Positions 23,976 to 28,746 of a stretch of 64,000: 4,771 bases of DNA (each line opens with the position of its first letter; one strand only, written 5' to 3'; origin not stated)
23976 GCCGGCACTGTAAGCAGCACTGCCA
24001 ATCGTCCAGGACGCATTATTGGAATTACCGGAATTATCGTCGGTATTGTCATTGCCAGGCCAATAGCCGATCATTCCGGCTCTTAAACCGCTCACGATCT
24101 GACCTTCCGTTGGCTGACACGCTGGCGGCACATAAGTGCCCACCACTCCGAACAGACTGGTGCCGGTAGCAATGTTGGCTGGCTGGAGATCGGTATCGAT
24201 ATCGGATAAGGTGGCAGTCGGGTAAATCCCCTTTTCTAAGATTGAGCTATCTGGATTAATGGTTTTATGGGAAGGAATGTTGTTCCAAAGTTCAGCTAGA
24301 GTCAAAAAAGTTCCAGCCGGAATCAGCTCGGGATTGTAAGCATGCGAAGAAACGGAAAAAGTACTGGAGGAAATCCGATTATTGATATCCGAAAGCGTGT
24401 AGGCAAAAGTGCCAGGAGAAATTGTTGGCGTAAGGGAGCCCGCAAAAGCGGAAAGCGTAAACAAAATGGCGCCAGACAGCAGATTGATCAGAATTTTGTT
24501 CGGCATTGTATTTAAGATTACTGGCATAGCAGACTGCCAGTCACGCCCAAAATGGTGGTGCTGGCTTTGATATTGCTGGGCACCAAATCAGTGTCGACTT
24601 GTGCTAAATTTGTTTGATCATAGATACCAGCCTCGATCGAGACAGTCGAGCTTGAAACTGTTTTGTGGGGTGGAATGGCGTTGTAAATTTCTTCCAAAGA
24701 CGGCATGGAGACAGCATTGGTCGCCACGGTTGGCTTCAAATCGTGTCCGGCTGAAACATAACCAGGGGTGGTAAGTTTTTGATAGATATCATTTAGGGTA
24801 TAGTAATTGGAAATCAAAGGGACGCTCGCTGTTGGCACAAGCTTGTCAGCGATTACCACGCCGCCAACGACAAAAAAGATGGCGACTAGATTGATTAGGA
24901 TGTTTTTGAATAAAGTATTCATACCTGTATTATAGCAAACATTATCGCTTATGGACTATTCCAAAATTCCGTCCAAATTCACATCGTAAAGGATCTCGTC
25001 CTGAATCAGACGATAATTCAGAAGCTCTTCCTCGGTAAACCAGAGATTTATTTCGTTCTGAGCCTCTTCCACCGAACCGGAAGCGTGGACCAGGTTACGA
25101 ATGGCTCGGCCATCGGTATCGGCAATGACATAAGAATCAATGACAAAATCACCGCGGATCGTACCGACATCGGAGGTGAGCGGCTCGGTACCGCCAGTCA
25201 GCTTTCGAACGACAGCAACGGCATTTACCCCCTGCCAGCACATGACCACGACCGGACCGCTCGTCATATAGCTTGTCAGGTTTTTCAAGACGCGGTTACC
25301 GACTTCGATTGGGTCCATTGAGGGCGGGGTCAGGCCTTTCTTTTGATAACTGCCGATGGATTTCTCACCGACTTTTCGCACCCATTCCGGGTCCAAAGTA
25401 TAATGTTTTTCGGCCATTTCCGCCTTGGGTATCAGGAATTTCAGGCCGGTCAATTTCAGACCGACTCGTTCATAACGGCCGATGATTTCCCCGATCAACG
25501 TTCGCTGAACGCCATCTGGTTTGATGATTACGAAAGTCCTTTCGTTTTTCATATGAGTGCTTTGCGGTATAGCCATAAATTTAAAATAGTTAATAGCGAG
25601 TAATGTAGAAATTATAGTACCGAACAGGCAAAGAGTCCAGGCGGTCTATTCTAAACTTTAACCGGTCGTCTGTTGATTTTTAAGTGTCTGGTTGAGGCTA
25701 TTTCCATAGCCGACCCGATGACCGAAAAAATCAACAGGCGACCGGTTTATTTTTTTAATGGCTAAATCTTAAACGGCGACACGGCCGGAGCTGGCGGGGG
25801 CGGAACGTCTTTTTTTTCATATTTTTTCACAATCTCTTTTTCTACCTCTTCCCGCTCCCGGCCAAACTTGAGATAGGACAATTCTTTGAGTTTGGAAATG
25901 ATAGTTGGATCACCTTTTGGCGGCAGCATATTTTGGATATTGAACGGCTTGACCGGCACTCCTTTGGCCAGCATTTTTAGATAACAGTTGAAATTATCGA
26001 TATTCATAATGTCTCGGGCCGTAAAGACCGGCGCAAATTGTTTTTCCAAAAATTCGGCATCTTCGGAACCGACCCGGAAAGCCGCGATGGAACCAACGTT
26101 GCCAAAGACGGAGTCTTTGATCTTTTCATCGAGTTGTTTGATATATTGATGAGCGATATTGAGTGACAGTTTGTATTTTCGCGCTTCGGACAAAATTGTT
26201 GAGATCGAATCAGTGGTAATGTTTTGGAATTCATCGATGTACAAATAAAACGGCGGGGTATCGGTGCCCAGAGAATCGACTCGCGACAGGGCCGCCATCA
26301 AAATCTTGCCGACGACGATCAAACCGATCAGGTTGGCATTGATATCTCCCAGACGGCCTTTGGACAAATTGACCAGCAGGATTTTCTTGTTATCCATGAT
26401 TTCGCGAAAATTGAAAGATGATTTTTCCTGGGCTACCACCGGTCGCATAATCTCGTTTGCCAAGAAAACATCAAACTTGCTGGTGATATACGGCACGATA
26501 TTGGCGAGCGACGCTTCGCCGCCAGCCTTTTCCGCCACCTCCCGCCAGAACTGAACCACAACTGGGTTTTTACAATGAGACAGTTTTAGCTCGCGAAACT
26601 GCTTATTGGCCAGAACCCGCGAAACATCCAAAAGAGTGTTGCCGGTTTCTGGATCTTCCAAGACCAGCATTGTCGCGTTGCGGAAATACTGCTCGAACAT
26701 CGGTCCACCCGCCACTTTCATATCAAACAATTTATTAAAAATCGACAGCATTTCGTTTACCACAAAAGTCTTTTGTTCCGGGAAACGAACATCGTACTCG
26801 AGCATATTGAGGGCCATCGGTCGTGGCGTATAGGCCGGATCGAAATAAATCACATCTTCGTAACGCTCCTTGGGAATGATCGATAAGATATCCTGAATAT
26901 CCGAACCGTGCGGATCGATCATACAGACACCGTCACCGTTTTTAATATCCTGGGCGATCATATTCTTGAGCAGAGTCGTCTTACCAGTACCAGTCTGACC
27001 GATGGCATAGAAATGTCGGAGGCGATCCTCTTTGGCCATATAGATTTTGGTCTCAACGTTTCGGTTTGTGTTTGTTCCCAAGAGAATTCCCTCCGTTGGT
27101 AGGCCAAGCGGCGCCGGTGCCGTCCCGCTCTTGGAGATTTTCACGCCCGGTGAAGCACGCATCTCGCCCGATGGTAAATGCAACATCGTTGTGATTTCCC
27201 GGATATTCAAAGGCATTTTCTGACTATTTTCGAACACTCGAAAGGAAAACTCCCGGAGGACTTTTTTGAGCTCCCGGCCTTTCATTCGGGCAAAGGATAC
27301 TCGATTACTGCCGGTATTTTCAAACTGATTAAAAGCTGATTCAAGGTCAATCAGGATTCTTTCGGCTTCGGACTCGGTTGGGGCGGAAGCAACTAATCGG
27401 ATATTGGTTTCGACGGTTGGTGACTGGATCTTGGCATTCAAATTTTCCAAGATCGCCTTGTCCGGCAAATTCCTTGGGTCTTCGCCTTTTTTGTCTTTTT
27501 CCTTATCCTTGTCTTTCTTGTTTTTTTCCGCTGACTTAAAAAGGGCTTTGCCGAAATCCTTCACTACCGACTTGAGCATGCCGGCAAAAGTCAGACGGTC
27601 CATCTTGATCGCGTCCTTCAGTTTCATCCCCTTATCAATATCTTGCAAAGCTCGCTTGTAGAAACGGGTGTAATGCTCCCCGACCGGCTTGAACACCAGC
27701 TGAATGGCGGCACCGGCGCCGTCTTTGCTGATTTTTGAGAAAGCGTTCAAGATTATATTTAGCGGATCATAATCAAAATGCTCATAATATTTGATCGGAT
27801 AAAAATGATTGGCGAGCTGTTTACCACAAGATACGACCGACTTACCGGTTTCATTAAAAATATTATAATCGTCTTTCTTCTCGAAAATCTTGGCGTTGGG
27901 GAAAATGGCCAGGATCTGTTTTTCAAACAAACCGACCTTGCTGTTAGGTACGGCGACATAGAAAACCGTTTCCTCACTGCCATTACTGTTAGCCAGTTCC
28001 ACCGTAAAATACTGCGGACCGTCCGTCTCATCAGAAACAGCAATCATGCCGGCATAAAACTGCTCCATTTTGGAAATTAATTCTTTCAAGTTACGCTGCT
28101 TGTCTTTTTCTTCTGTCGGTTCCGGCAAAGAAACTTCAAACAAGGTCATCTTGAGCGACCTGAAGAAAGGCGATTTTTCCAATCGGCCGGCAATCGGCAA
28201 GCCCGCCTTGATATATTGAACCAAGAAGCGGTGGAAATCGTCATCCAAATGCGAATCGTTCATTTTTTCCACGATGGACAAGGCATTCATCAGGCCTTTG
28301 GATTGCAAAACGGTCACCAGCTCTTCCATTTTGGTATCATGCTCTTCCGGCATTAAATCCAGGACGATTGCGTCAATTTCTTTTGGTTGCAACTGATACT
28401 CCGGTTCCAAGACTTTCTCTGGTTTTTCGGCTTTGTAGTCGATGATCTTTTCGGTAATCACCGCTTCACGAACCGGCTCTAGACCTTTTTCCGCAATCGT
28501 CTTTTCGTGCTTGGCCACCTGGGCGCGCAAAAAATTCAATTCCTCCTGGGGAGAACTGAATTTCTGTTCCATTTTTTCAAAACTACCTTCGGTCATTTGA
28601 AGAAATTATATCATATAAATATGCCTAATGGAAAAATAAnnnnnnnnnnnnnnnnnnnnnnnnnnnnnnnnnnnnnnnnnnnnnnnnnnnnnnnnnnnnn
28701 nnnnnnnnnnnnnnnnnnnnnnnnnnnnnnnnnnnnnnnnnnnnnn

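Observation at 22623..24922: Three tandem secreted paralogs sharing an N-terminal module with divergent C-terminal domains (one LamG-like)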

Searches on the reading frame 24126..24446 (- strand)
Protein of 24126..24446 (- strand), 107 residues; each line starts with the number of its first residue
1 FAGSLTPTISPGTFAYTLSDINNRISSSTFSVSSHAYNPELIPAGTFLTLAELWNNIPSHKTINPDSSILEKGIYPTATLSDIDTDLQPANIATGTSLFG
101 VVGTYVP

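Call 47: search_protein_representatives(alignment_id=A3)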
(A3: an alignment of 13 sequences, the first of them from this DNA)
Query: 13 sequences, 109 profile positions. Proteins with E-value up to 0.001 (for the whole library): 3376; up to 1e-10: 1117; up to 1e-30: 79. The best 150 are listed.
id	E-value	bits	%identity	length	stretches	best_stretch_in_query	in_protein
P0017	1.1e-163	550.2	-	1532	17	37-106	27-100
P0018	2.9e-120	410.5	-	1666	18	61-108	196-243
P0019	2.7e-87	304.4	-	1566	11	59-108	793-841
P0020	6.3e-85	296.7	-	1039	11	59-105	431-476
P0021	3.3e-77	271.9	-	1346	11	62-108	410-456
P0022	2.1e-71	253.2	-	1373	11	61-106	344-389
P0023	1.8e-66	237.4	-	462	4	2-108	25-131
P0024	1.1e-60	218.7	-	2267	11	67-107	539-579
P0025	4.0e-60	216.9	-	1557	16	73-108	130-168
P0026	1.0e-53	196.3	-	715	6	62-106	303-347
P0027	5.5e-53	194.0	-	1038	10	67-108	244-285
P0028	3.9e-51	188.0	-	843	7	2-62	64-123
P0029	8.3e-51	187.0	-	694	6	14-106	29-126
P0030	7.9e-48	177.4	-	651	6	59-108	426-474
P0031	1.6e-47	176.4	-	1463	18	66-107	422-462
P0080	3.4e-32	127.1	-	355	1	2-108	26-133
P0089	6.0e-31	123.1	-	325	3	8-107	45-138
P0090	6.8e-31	122.9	-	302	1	2-108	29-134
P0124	6.4e-28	113.3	-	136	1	1-107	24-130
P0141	8.6e-27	109.7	-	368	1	1-108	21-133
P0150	1.9e-26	108.6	-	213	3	61-107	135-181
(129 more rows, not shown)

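Call 51: search_protein_families(library=pfam, proteins=[P0017, P0023, P0029, P0080, P0141, P0090, P0150], max_evalue=0.01)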
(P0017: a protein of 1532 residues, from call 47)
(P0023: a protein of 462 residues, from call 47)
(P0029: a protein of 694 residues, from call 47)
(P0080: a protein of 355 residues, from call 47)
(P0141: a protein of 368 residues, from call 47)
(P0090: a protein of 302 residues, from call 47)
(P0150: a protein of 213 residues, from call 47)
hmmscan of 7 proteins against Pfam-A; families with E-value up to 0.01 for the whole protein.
P0017 (1532 aa): 2 families
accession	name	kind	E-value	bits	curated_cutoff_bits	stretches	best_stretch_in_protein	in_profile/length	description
PF07603.17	Lcl_C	-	1.7e-24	86.8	34.9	1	1404-1530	1-117/117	Lcl C-terminal domain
PF09957.15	VapB_antitoxin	-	2.4e-06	27.7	23.4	0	1198-1211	16-29/47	Bacterial antitoxin of type II TA system, VapB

P0023 (462 aa): 2 families
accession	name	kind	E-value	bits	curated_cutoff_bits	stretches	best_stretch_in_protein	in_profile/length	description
PF07603.17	Lcl_C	-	2.6e-23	83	34.9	1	335-458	1-117/117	Lcl C-terminal domain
PF14263.11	DUF4354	-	6e-05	23.4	25.5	0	232-282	54-103/123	Domain of unknown function (DUF4354)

P0029 (694 aa): 1 family
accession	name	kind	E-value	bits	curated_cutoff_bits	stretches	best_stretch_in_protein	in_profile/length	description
PF07603.17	Lcl_C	-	1.2e-28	100.2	34.9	1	575-691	2-117/117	Lcl C-terminal domain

P0080 (355 aa): 2 families
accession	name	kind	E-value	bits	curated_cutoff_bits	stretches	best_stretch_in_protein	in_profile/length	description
PF13385.13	Laminin_G_3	-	7.5e-23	81.8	27.6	1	199-335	15-151/151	Concanavalin A-like lectin/glucanases superfamily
PF00354.24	Pentaxin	-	0.00028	21.1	25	1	185-341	10-170/194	Pentaxin family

P0141 (368 aa): 1 family
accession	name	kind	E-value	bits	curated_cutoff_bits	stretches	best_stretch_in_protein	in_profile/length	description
PF13385.13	Laminin_G_3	-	9e-22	78.3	27.6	1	145-308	1-150/151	Concanavalin A-like lectin/glucanases superfamily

P0090 (302 aa): 1 family
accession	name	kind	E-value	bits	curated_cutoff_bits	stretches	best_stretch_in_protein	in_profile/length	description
PF07603.17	Lcl_C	-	9.8e-30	103.7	34.9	1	187-301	1-117/117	Lcl C-terminal domain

P0150 (213 aa): 0 families

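Call 61: search_protein_families(library=pfam, alignment_id=A7, max_evalue=0.001)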
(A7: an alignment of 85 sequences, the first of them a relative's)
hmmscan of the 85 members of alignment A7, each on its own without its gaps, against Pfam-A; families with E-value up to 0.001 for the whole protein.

A. member 1, P0023 (462 aa): 2 families
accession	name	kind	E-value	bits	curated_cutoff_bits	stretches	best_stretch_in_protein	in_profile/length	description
PF07603.17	Lcl_C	-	2.6e-23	83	34.9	1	335-458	1-117/117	Lcl C-terminal domain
PF14263.11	DUF4354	-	6e-05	23.4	25.5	0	232-282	54-103/123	Domain of unknown function (DUF4354)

B. families by the number of members that match (of 85 scanned): 20 families
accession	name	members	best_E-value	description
PF07603.17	Lcl_C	50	1.4e-37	Lcl C-terminal domain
PF14263.11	DUF4354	5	3.6e-05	Domain of unknown function (DUF4354)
PF13385.13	Laminin_G_3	3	7.5e-23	Concanavalin A-like lectin/glucanases superfamily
PF09957.15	VapB_antitoxin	2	6.8e-05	Bacterial antitoxin of type II TA system, VapB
PF13540.12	RCC1_2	1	1.3e-13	Regulator of chromosome condensation (RCC1) repeat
PF25390.1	WD40_RLD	1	4.6e-08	RCC1-like domain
PF20477.3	DUF6719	1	4.1e-06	Family of unknown function (DUF6719)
PF03781.23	FGE-sulfatase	1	4.2e-06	Sulfatase-modifying factor enzyme 1-like domain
PF25436.1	BSD2_CRD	1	5.8e-06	BSD2 cysteine rich domain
PF11774.14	Lsr2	1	1.1e-05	Lsr2 dimerization domain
PF06871.16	TraH_2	1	4.3e-05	TraH_2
PF22367.1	FlgE_3rd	1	0.00013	Flagellar hook protein FlgE, third domain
PF00277.23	SAA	1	0.00019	Serum amyloid A protein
PF06712.16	DUF1199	1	0.00027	Protein of unknown function (DUF1199)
PF00354.24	Pentaxin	1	0.00028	Pentaxin family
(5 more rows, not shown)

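Call 93: search_dna_similar(query=P0089, collection=phages, mode=protein, max_evalue=0.001, max_rows=15)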
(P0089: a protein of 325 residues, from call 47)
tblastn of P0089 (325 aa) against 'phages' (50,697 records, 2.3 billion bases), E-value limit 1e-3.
No match.

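Call 95: find_related_loci(query=P0089, collection=viral_contigs, flank=5000)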
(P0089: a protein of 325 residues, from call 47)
Query P0089 (325 aa) in viral_contigs; peptide patterns used: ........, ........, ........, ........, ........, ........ (x = any residue, [..] = any of these).
45 stretches matched a pattern; 3 encode a relative of the query (tblastn E <= 1e-3); 3 distinct loci.
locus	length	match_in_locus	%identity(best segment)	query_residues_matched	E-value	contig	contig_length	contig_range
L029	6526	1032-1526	66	94-321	3e-58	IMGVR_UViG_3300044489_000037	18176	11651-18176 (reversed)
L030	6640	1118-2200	45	94-312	4e-45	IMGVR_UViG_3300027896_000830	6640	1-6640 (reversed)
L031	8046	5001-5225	61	30-106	9e-18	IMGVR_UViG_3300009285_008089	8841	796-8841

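Call 98: search_protein_families(library=phrogs, proteins=[L029:97-645:+, L029:702-1022:+, L029:1026-1532:+, L029:1534-2490:+, L029:3047-3463:+, L029:3653-4375:+, L030:1103-2653:+, L030:108-743:+, L030:3555-4121:+, L030:4493-5125:+], max_evalue=0.001)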
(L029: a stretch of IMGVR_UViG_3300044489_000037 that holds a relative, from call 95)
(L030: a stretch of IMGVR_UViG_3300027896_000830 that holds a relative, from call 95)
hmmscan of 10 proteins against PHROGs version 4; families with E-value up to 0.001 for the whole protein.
L029:97-645:+ (182 aa): 0 families

L029:702-1022:+ (106 aa): 0 families

L029:1026-1532:+ (168 aa): 2 families
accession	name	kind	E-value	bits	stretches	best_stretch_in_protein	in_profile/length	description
phrog_38337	-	unknown function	6.4e-12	45.9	0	97-136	439-479/622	-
phrog_28171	-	unknown function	7.6e-06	25.8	0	26-59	330-364/476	-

L029:1534-2490:+ (318 aa): 3 families
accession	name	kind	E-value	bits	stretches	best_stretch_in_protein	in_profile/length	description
phrog_442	-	connector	8e-26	91.9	1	149-315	102-263/270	head-tail adaptor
phrog_40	-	connector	2.7e-15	57.3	1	266-315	88-133/201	head-tail adaptor Ad1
phrog_5707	-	unknown function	1.2e-12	48.9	1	44-143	17-125/134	-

L029:3047-3463:+ (138 aa): 3 families
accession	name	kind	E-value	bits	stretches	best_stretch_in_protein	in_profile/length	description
phrog_176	-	connector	2.3e-06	28.7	1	6-133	11-128/131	tail terminator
phrog_78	-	connector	0.00011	23.6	1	1-89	1-87/122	tail terminator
phrog_957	-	head and packaging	0.00011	23.1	1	22-105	16-93/121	head protein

L029:3653-4375:+ (240 aa): 2 families
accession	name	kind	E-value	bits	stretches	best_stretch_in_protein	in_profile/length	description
phrog_1574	-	unknown function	1.8e-16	61.6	1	76-210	83-234/240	-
phrog_34859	-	moron, auxiliary metabolic gene and host takeover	7.2e-09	36.7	1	139-233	143-241/247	glycosyltransferase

L030:1103-2653:+ (516 aa): 2 families
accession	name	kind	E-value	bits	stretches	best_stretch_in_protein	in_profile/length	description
phrog_38337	-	unknown function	2.1e-17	64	2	111-282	301-479/622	-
phrog_28171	-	unknown function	1.5e-12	47.9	1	329-384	327-381/476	-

L030:108-743:+ (211 aa): 3 families
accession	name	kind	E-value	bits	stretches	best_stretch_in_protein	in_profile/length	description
phrog_1005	-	head and packaging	9.5e-32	111.5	1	3-209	112-314/315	major head protein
phrog_29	-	head and packaging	2.8e-08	34.3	1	25-113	184-268/439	major head protein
phrog_1650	-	head and packaging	4.3e-08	33.8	1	2-190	124-280/300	major head protein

L030:3555-4121:+ (188 aa): 1 family
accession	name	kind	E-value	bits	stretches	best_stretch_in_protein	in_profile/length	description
phrog_6637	-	unknown function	3.5e-13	50.8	1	9-183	2-152/160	-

L030:4493-5125:+ (210 aa): 1 family
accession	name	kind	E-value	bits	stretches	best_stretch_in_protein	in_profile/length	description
phrog_27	-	connector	1.1e-22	81.9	1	1-200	9-195/199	tail completion or Neck1 protein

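Call 106: find_encoding_contigs(protein=P0141, flank=4000, max_places=2)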
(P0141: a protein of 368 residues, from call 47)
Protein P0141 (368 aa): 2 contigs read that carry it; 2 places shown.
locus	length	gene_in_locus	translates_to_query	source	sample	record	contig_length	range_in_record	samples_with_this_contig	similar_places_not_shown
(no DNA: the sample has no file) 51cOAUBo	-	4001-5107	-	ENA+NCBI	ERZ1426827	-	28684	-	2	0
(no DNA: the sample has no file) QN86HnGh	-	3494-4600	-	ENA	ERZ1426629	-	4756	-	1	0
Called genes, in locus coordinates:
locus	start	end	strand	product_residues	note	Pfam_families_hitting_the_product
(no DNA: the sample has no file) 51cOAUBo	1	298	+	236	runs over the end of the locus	PF00075:RNase_H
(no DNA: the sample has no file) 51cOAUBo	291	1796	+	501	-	PF13567:DUF4131, PF03772:Competence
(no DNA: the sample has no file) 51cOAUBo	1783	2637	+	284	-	PF00753:Lactamase_B, PF12706:Lactamase_B_2 (weak)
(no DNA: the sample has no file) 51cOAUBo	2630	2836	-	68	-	PF00830:Ribosomal_L28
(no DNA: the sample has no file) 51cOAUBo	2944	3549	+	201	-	PF02163:Peptidase_M50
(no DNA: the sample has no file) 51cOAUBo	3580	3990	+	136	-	-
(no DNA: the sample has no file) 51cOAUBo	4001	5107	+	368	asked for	PF07953:Toxin_R_bind_N (weak), PF13385:Laminin_G_3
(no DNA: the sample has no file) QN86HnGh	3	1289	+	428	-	?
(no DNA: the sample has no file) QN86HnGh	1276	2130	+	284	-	PF00753:Lactamase_B, PF12706:Lactamase_B_2 (weak)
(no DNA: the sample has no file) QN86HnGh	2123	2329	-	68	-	PF00830:Ribosomal_L28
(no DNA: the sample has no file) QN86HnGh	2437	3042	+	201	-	PF02163:Peptidase_M50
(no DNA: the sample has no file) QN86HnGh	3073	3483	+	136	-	-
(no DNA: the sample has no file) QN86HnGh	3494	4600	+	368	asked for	PF07953:Toxin_R_bind_N (weak), PF13385:Laminin_G_3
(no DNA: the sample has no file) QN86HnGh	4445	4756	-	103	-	?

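Call 107: find_encoding_contigs(protein=P0124, flank=4000, max_places=2)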
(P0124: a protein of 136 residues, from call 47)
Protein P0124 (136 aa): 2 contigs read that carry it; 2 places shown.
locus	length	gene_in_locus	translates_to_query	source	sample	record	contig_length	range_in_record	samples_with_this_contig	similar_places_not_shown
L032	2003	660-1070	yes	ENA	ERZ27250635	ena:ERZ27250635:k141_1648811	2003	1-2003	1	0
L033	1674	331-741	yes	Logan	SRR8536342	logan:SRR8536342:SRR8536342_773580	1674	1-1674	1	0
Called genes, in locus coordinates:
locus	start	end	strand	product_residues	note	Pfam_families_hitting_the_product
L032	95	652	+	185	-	PF02163:Peptidase_M50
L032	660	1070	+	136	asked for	-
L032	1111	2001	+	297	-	?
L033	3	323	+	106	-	?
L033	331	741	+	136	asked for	-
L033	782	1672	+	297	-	?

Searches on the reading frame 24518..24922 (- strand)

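Call 8: search_protein_families(library=pfam, proteins=[window:24518-24922:-], max_evalue=0.1)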
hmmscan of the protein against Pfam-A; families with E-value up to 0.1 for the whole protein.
window:24518-24922:- (134 aa): 1 family
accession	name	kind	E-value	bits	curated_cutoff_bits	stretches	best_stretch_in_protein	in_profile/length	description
PF15681.10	LAX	-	0.095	12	27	0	88-117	116-145/350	Lymphocyte activation family X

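Call 22: search_protein_families(library=ncbifam, proteins=[window:24518-24922:-], max_evalue=1)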
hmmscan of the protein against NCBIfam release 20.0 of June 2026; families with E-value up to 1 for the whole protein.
window:24518-24922:- (134 aa): 2 families
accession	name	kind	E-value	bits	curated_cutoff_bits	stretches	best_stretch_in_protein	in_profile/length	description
NF004465.0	PRK05788.1-3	equivalog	0.058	12.6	281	1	22-104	72-147/290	cobalt-precorrin 5A hydrolase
NF046091.2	halo_gas_GvpM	exception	0.15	11.8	109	1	8-37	10-39/67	gas vesicle protein GvpM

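Call 23: search_protein_families(library=phrogs, proteins=[window:24518-24922:-], max_evalue=1)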
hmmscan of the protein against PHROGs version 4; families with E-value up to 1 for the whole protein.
window:24518-24922:- (134 aa): 1 family
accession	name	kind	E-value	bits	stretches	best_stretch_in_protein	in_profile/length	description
phrog_38337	-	unknown function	0.014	15.1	1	92-130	438-477/622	-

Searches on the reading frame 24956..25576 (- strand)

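Call 8: search_protein_families(library=pfam, proteins=[window:24956-25576:-], max_evalue=0.1)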
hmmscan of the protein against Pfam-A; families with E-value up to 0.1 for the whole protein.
window:24956-25576:- (206 aa): 1 family
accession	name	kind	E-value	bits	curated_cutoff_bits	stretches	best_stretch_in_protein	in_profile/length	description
PF00334.24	NDK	-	1.5e-39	135.4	27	2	96-184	56-134/135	Nucleoside diphosphate kinase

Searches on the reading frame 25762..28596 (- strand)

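Call 8: search_protein_families(library=pfam, proteins=[window:25762-28596:-], max_evalue=0.1)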
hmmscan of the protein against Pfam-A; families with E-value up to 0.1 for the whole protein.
window:25762-28596:- (944 aa): 10 families
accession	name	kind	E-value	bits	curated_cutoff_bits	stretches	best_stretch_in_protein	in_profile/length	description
PF01935.23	DUF87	-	9.7e-07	29.5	23.2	1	507-595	4-91/220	Helicase HerA, central domain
PF10412.15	TrwB_AAD_bind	-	1.7e-06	27.6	20.5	1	518-565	7-54/387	Type IV secretion-system coupling protein DNA-binding domain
PF12696.13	TraG-D_C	-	8.6e-06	26.1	22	1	782-847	1-69/126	TraM recognition site of TraD and TraG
PF02534.20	T4SS-DNA_transf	-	1.3e-05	24.7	20.1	1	522-825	40-347/468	Type IV secretory system Conjugative DNA transfer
PF13401.12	AAA_22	-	0.00024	21.9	27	1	529-571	8-51/130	AAA domain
PF25199.1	nSTAND_NTPase5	-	0.00033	20.9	34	1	517-586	31-103/145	Novel STAND NTPase 5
PF20720.3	nSTAND3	-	0.0025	18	27.2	1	532-586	23-72/155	Novel STAND NTPase 3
PF13191.12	AAA_16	-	0.0081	17.1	32.6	0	522-548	20-46/167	AAA ATPase domain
PF13173.12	AAA_14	-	0.057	13.9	27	0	533-557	9-32/129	AAA domain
PF03205.20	MobB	-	0.06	13.7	26.6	0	532-565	5-38/133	Molybdopterin guanine dinucleotide synthesis protein B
